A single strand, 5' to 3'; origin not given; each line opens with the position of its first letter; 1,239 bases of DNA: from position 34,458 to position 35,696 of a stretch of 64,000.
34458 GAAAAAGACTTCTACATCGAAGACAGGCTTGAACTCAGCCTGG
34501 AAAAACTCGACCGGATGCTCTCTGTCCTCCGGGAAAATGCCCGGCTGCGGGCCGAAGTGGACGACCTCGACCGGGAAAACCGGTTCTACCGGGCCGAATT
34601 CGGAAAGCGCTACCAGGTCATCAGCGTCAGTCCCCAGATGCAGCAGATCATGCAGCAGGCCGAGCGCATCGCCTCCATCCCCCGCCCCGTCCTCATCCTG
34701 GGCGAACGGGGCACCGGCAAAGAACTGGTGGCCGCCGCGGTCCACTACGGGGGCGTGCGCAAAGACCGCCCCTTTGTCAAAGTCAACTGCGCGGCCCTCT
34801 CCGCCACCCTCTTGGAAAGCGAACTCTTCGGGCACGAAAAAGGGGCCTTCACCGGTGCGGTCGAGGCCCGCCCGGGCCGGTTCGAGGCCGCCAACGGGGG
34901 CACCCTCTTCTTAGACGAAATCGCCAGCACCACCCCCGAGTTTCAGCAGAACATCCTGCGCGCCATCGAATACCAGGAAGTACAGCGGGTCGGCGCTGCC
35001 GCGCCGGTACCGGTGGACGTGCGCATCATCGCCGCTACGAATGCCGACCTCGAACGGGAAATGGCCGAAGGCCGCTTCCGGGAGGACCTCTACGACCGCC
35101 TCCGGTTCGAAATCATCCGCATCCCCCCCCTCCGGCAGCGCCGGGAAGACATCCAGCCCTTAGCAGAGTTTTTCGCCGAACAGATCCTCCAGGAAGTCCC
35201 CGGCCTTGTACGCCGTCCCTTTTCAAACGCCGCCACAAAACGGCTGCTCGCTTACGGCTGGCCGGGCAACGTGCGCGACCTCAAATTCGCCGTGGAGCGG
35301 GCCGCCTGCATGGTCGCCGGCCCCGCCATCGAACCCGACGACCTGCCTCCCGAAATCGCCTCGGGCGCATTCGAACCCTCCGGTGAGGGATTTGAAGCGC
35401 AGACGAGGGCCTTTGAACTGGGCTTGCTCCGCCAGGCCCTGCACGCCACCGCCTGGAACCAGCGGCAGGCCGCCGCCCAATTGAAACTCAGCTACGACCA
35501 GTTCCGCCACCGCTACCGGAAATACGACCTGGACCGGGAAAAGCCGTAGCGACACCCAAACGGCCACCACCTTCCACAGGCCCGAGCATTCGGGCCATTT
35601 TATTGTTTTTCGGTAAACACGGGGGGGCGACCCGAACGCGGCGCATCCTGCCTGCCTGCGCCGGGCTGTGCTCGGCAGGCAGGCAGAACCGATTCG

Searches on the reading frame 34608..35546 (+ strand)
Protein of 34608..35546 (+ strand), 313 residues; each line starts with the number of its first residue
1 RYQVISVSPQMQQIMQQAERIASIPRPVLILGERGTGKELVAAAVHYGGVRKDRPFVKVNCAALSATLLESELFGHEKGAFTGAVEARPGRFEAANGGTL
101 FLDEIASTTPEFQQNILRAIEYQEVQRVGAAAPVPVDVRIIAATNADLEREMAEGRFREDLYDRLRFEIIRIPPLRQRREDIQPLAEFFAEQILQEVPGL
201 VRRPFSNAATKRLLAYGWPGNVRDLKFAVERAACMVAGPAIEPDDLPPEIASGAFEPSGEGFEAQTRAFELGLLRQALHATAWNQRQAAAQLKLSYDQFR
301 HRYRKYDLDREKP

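Call 60: search_protein_families(library=ncbifam, proteins=[window:34608-35546:+], max_evalue=1e-30)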
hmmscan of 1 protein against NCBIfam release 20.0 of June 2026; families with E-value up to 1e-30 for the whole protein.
window:34608-35546:+ (313 aa): 23 families
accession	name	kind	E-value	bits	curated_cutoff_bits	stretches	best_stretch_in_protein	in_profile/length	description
TIGR02974.1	phageshock_pspF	equivalog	1.9e-103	346.2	443.55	1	5-234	2-231/336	phage shock protein operon transcriptional activator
TIGR01817.1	nifA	equivalog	6.2e-97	325.6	528.85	1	3-246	197-438/534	nif-specific transcriptional activator NifA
NF038308.1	RNA_repair_RtcR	equivalog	6.4e-88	295.9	650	1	4-270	182-452/530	RNA repair transcriptional activator RtcR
NF008622.0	PRK11608.1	equivalog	2.1e-86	289.9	529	1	10-233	14-237/329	phage shock protein operon transcriptional activator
NF003451.0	PRK05022.1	equivalog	1.4e-85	288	476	1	3-238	191-425/512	nitric oxide reductase transcriptional regulator NorR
NF008469.0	PRK11361.1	equivalog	1e-82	278.3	714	1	3-259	144-399/461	acetoacetate metabolism transcriptional regulator AtoC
TIGR01818.1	ntrC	equivalog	1.4e-82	277.9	558.6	1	3-253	135-384/463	nitrogen regulation protein NR(I)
NF050807.1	TransRegFlbDCaul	equivalog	5.5e-80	269.4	750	1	3-247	119-362/454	sigma-54-dependent transcriptional regulator FlbD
TIGR02915.1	PEP_resp_reg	equivalog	1e-78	265.2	502.6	1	4-291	141-427/445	PEP-CTERM-box response regulator transcription factor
NF007689.0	PRK10365.1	equivalog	1.3e-78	264.7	760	1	2-294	139-430/441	sigma-54-dependent response regulator transcription factor ZraR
NF041552.1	TF_PrdR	equivalog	1.4e-72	244.8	795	1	3-295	268-565/577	sigma-54 dependent transcriptional regulator PrdR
TIGR02329.1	propionate_PrpR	equivalog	4e-71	240.2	499.2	1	4-295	214-516/526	propionate catabolism operon regulatory protein PrpR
NF011695.0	PRK15115.1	equivalog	1.4e-70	238.3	763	1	2-308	135-438/445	two-component system response regulator GlrR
NF008085.0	PRK10820.1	equivalog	4.1e-70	236.9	576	1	3-312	205-516/520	transcriptional regulator TyrR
NF011953.0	PRK15424.1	equivalog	7.7e-70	236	703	1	6-304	223-532/538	propionate catabolism operon regulatory protein PrpR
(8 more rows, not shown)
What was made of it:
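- Closest known: NtrC / ZraR / AtoC-type two-component sigma-54 activators. Different: With the receiver domain removed, the core scores higher against PspF (346 bits) than against NtrC, AtoC (278) or ZraR (265) (call 60).
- Its core scores best against PspF: 346 bits, against 326 for NifA and 278 for NtrC (call 60). The regulator scores below NCBI's PspF equivalog cut-off, 346 against 443.55 bits (call 60).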
